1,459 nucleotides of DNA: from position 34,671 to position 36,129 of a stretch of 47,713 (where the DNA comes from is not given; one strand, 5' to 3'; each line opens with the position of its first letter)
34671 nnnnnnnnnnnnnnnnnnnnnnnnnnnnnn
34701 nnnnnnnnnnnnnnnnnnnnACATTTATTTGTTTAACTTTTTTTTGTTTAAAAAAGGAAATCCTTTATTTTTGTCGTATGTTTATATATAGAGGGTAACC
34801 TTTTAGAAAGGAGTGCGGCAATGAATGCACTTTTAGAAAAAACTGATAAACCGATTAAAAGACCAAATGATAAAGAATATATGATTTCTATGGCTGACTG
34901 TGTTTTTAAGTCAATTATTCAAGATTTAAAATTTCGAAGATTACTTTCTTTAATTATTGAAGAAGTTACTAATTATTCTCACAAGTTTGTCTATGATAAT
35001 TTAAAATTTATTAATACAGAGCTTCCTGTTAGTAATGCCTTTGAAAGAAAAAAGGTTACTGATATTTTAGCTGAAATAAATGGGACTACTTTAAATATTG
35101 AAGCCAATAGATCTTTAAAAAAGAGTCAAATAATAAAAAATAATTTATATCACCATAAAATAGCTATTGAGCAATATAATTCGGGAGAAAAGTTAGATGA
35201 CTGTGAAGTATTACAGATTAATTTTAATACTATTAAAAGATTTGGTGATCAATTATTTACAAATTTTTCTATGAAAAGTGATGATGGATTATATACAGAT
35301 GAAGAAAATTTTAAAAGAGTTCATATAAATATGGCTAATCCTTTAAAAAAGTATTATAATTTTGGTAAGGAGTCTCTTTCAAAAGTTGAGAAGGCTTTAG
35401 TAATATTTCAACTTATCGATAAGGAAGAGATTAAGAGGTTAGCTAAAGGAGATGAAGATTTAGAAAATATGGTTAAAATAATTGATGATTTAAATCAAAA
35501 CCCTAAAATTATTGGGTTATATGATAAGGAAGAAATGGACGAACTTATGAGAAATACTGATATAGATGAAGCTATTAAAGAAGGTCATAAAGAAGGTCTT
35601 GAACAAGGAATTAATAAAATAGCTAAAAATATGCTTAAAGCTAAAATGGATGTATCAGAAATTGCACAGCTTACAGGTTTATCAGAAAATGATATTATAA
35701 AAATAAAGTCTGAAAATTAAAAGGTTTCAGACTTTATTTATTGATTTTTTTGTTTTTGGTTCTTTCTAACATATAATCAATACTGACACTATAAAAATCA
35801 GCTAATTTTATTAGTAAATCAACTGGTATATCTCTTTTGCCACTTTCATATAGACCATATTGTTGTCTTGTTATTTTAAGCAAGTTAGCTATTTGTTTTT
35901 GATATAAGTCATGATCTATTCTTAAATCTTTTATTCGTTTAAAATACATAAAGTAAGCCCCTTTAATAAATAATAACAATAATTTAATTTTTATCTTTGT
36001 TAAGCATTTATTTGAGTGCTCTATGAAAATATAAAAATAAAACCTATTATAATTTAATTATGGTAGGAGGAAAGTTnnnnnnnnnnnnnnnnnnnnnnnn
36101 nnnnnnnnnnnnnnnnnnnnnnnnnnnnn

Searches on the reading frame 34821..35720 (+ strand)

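Call 3: search_protein_families(library=pfam, proteins=[window:34821-35720:+], max_evalue=1)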
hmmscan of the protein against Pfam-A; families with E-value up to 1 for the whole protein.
window:34821-35720:+ (299 aa): 3 families
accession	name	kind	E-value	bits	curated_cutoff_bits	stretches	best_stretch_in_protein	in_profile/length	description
PF03118.21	RNA_pol_A_CTD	-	0.018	15.2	23.8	0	174-193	46-65/67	Bacterial RNA polymerase, alpha chain C terminal domain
PF14493.12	HTH_40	-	0.67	10.7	27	0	267-293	4-30/89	Helix-turn-helix domain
PF21476.4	PF0610-like_N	-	0.81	10.4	33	0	266-293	5-32/50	PF0610-like, N-terminal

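Call 8: search_protein_families(library=ncbifam, proteins=[window:34821-35720:+], max_evalue=1)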
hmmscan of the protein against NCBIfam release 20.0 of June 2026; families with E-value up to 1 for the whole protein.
window:34821-35720:+ (299 aa): 2 families
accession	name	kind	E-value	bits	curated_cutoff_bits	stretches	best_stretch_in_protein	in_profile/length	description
TIGR01784.1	T_den_put_tspse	subfamily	3.9e-07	30.2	52.1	1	26-294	3-272/273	Rpn family recombination-promoting nuclease/putative transposase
NF003027.0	PRK03906.1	subfamily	0.0077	15.2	191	1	67-209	33-175/385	mannonate dehydratase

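Call 57: search_protein_families(library=padloc, proteins=[window:34821-35720:+], max_evalue=0.01)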
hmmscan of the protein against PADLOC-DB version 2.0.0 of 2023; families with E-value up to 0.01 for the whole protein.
window:34821-35720:+ (299 aa): 0 families

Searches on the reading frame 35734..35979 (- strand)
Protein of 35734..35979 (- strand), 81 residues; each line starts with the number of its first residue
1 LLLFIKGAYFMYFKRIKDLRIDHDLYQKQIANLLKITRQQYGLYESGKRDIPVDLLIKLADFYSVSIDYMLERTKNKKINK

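Call 3: search_protein_families(library=pfam, proteins=[window:35734-35979:-], max_evalue=1)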
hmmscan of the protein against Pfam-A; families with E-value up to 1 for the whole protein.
window:35734-35979:- (81 aa): 3 families
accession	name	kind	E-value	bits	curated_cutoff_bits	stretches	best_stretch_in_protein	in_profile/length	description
PF01381.28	HTH_3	-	3.6e-11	43.4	23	1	16-69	1-54/55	Helix-turn-helix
PF12844.13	HTH_19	-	5.7e-07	29.8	30.2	1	14-71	2-59/64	Helix-turn-helix domain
PF13560.12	HTH_31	-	4.5e-05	24.1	27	1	15-66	5-57/64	Helix-turn-helix domain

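Call 7: search_protein_families(library=phrogs, proteins=[window:35734-35979:-], max_evalue=1)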
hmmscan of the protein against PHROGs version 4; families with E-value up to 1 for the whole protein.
window:35734-35979:- (81 aa): 24 families
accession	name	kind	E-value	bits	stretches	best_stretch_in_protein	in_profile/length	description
phrog_8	-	transcription regulation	2.4e-19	71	1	9-80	74-145/346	transcriptional regulator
phrog_3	-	transcription regulation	1.4e-10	42.5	1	11-78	88-153/430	transcriptional repressor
phrog_4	-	transcription regulation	5.7e-07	29.9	1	14-76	139-197/400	transcriptional repressor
phrog_2439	-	transcription regulation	6.2e-07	29.6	1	14-76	10-72/367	transcriptional regulator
phrog_1994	-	DNA, RNA and nucleotide metabolism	9.6e-06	26.6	1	14-78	2-66/170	DNA binding protein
phrog_2328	-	transcription regulation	0.0002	22.1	1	14-71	18-75/128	transcriptional repressor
phrog_2967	-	transcription regulation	0.0002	22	1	14-78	13-77/225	transcriptional regulator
phrog_17822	-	unknown function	0.00049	20.4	1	26-79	22-74/267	-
phrog_147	-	transcription regulation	0.0011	20.3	1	12-60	5-54/100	transcriptional regulator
phrog_5119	-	unknown function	0.0057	17.5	1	14-67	56-109/152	-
phrog_7396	-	unknown function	0.0057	17.3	1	45-77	52-84/227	-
phrog_4836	-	transcription regulation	0.0077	16.8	1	14-76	78-140/194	CII-like regulator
phrog_955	-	DNA, RNA and nucleotide metabolism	0.0086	16.8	1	19-61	32-74/142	HTH DNA binding protein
phrog_1124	-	transcription regulation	0.0091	16.6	1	18-63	15-59/177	transcriptional regulator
phrog_6499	-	transcription regulation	0.027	14.9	1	27-64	28-65/157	transcriptional regulator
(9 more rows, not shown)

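Call 8: search_protein_families(library=ncbifam, proteins=[window:35734-35979:-], max_evalue=1)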
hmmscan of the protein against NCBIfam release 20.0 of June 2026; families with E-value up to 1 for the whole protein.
window:35734-35979:- (81 aa): 12 families
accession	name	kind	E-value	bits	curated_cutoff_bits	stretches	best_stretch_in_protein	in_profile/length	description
NF041951.1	phage_RstR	subfamily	9.6e-14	51.6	80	1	14-78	5-69/108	RstR family transcriptional repressor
NF047948.1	male_kill_WMK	equivalog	9.2e-09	35.2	300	1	13-77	164-228/300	WO male-killing family protein Wmk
NF052239.1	antitox_spr1629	equivalog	1.4e-05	24.4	335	1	14-76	5-68/377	spr1629 family repressor/antitoxin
NF041575.1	antitoxPezA_Strep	equivalog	0.00015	21.7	290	1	13-67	3-57/158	type II toxin-antitoxin system antitoxin PezA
NF003162.0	PRK04140.1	equivalog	0.00023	20.3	263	1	14-68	129-183/317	transcriptional regulator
NF050110.1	TransRegBldD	equivalog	0.00091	19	250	1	42-77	41-76/162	transcriptional regulator BldD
TIGR03830.1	CxxCG_CxxCG_HTH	subfamily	0.0023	17.7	61.8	1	15-61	69-117/127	type II TA system antitoxin MqsA family protein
NF038139.1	Reg_Aceta_RamB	equivalog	0.0082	14.8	700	1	14-71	5-62/465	acetate metabolism transcriptional regulator RamB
TIGR03070.1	couple_hipB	subfamily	0.016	15.2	71.65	1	16-61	7-52/58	type II toxin-antitoxin system Y4mF family antitoxin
NF007408.0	PRK09943.1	equivalog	0.018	14.6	211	1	14-76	10-73/185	HTH-type transcriptional regulator PuuR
NF006015.0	PRK08154.1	subfamily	0.026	13.7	204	1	14-77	33-96/314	anaerobic benzoate catabolism transcriptional regulator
NF040522.1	VC1465_fam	subfamily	0.15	12.2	70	1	16-53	1-38/111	VC1465 family Xer recombination activation factor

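Call 57: search_protein_families(library=padloc, proteins=[window:35734-35979:-], max_evalue=0.01)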
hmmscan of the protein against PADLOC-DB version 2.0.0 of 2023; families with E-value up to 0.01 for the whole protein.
window:35734-35979:- (81 aa): 13 families
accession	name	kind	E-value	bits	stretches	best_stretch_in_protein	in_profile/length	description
PDLC02926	HTH_VI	-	2.2e-08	32.3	1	11-71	1-61/92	-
PDLC03947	RmrA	-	9e-08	29.3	1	14-80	14-80/383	-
PDLC03952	RmrA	-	6e-07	26.6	1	13-77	24-88/395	-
PDLC04142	capH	-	5.3e-06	25.4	1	14-77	9-72/103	capH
PDLC03945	RmrA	-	7.5e-06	23.3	1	14-79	5-70/394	-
PDLC03665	Control_protein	-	1.7e-05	23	1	11-75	8-73/77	control protein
PDLC03954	RmrA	-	0.0001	19.4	1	14-78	13-77/380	-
PDLC04775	PDC-M69A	-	0.00018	20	1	16-77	12-73/113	-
PDLC03944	RmrA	-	0.00025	18.2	1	13-76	8-71/384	-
PDLC03950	RmrA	-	0.0023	15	1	15-76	6-67/369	-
PDLC03664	Control_protein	-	0.0044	15.5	1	13-61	15-63/74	control protein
PDLC03951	RmrA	-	0.0058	13.6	1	14-78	11-75/400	-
PDLC03671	Control_protein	-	0.0067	14.6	1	17-75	20-78/84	control protein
